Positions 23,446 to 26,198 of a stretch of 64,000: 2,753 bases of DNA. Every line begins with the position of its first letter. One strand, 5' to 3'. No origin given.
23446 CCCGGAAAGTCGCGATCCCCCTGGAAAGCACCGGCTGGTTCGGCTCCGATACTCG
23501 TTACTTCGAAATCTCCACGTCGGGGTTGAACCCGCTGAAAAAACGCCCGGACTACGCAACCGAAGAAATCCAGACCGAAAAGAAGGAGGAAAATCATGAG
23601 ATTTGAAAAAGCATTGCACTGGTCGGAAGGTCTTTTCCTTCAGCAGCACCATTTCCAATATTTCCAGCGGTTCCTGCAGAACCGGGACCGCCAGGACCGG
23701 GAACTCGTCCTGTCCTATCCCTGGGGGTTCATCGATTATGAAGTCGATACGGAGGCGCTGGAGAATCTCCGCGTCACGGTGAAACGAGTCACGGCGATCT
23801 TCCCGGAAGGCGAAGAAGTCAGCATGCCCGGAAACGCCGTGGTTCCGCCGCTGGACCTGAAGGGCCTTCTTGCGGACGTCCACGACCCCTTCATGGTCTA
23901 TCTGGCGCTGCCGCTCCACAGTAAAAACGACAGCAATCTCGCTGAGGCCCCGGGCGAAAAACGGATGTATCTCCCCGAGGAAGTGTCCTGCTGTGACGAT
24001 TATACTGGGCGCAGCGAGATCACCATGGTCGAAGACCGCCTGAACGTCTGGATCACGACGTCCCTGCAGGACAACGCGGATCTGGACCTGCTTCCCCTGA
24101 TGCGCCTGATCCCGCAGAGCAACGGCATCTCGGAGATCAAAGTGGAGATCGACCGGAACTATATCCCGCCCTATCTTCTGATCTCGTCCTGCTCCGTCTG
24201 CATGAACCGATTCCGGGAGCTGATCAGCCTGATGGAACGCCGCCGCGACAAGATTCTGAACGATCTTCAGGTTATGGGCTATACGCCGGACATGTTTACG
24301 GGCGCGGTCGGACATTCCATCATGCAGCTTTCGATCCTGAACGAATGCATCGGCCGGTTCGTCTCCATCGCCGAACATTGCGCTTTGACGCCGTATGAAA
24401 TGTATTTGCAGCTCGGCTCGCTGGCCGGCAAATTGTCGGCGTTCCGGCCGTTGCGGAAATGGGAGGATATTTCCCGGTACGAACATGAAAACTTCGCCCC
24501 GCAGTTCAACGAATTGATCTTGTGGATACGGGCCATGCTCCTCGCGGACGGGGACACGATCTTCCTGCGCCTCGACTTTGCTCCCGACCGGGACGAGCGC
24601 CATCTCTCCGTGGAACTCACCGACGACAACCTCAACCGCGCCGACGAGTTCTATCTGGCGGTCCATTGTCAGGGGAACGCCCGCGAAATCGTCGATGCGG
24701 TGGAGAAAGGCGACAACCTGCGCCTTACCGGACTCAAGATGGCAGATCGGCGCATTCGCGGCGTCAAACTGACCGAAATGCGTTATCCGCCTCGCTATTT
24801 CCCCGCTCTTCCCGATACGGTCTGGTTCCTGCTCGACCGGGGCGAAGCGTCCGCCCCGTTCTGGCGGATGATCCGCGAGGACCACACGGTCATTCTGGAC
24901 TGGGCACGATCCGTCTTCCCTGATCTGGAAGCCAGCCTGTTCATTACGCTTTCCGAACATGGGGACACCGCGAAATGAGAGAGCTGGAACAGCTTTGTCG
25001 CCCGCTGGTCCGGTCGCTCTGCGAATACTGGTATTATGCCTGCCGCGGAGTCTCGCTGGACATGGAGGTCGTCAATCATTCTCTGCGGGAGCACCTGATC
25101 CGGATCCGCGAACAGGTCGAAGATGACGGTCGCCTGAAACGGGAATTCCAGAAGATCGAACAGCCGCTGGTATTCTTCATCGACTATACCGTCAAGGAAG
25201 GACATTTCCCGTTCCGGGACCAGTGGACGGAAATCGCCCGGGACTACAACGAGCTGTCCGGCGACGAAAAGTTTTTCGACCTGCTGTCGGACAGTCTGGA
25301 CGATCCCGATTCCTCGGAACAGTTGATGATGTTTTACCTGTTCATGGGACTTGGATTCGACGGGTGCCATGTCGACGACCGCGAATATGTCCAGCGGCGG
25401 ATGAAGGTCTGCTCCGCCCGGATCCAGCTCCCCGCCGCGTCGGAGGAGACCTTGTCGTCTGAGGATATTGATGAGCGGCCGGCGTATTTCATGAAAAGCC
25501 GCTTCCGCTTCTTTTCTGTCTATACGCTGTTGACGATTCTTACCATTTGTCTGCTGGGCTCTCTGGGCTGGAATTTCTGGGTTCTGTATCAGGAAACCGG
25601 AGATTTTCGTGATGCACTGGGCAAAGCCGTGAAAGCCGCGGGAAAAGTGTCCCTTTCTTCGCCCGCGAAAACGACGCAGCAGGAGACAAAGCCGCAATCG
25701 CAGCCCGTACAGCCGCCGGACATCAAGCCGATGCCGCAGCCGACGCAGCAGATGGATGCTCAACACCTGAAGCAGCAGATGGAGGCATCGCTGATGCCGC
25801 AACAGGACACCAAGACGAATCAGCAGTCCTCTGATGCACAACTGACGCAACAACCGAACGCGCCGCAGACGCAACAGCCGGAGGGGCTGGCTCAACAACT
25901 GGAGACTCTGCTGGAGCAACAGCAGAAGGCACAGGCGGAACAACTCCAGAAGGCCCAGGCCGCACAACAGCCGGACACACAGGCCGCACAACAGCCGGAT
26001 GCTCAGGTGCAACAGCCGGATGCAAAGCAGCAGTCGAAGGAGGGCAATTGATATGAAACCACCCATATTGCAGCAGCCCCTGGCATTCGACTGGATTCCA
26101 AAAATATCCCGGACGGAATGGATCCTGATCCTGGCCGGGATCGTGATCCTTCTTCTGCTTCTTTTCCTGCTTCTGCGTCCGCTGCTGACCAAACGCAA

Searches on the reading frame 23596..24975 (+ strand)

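Call 6: search_protein_families(library=pfam, proteins=[window:23596-24975:+], max_evalue=0.01)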
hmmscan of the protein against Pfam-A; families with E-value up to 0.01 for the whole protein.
window:23596-24975:+ (460 aa): 1 family
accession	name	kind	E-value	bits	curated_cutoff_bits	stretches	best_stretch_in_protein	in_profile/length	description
PF05936.17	T6SS_VasE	-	1.4e-58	199.2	23.4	1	19-449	1-427/429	Bacterial Type VI secretion, VC_A0110, EvfL, ImpJ, VasE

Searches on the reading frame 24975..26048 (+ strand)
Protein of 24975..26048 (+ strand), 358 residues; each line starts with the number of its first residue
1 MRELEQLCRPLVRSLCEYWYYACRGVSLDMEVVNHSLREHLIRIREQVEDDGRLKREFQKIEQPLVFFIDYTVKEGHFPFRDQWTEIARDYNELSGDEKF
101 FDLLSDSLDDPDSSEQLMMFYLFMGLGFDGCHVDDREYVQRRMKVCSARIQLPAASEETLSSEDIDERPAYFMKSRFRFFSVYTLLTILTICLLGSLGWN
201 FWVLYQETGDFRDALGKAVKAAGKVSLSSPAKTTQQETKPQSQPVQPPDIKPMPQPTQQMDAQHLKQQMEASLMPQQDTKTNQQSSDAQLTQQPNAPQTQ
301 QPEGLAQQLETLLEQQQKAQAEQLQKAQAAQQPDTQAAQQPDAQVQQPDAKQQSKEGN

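Call 44: search_protein_families(library=pfam, proteins=[window:24975-26048:+], max_evalue=0.001)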
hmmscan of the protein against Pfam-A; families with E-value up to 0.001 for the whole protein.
window:24975-26048:+ (358 aa): 1 family
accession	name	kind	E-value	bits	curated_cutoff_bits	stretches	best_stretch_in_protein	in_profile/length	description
PF09850.14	DotU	-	7.3e-15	55.6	27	1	4-196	2-198/205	Type VI secretion system protein DotU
